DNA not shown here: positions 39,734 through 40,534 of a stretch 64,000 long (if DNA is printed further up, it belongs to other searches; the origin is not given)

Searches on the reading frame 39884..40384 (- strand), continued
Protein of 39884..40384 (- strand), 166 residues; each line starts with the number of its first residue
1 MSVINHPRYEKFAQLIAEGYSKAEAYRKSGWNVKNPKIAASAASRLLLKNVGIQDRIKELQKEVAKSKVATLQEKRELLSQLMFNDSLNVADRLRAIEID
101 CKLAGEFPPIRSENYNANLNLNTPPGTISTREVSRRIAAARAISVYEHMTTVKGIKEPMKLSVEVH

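Call 90: fold_search(model_id=the predicted structure, library=pdb)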
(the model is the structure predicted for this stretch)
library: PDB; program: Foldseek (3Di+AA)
matches with E <= 10: 74; with E <= 0.001: 0
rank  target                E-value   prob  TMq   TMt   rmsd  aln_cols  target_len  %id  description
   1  6w7t_A                2.1e-02  1.00  0.34  0.48   7.0       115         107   16  Structure of PaP3 small terminase (released 2020-11-11)
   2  6w7t_E                3.8e-02  1.00  0.38  0.52   5.8       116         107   15  Structure of PaP3 small terminase (released 2020-11-11)
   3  7joq_G                4.5e-02  0.99  0.35  0.49   6.3       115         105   19  Structure of NV1 small terminase (released 2020-11-11)
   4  7uxe_A                2.2e-01  0.94  0.31  0.43   7.7       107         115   20  Pseudomonas phage E217 small terminase (TerS) (released 2022-09-28)
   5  4dzj_A                7.6e-01  0.30  0.26  0.34  11.7       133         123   17  Crystal structure of the terminase small subunit gp1 with K59E mutation of the bacterial virus sf6 (released 2012-10-17)
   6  3hef_B                8.1e-01  0.23  0.24  0.30  12.1       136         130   16  Crystal structure of the bacteriophage Sf6 terminase small subunit (released 2010-02-09)
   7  5k34                  1.0e+00  0.23  0.20  0.28  15.2       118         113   11  Structure of the ankyrin domain of AnkB from Legionella Pneumophila (released 2017-01-25)
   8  6z1p_Bn               1.1e+00  0.47  0.17  0.28  11.2        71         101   22  Structure of the mitochondrial ribosome from Tetrahymena thermophila (released 2020-06-24)
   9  4dzj_B                1.7e+00  0.15  0.24  0.30  12.1       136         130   16  Crystal structure of the terminase small subunit gp1 with K59E mutation of the bacterial virus sf6 (released 2012-10-17)
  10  4dzp_B                1.7e+00  0.13  0.22  0.27  12.1       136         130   15  Crystal structure of the terminase small subunit gp1 with R48A mutation of the bacterial virus sf6 (released 2012-10-17)
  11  5h1n_A                2.7e+00  0.69  0.22  0.48   5.5        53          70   21  Crystal structure of SF173 from Shigella flexneri (released 2017-11-01)
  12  6v39_n                2.8e+00  0.10  0.17  0.27  17.2       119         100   18  Cryo-EM structure of the Acinetobacter baumannii Ribosome: 70S with P-site tRNA (released 2020-02-05)
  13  9l4c_D                3.0e+00  0.08  0.18  0.10  22.0       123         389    8  ATR Spiral -ATRIP bound with RP-3500 (released 2025-05-21)
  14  3hef_A                3.8e+00  0.08  0.22  0.29  11.9       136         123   15  Crystal structure of the bacteriophage Sf6 terminase small subunit (released 2010-02-09)
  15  4d0p                  4.0e+00  0.10  0.19  0.10  14.4       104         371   14  Crystal structure of human CSN4 (released 2014-07-23)
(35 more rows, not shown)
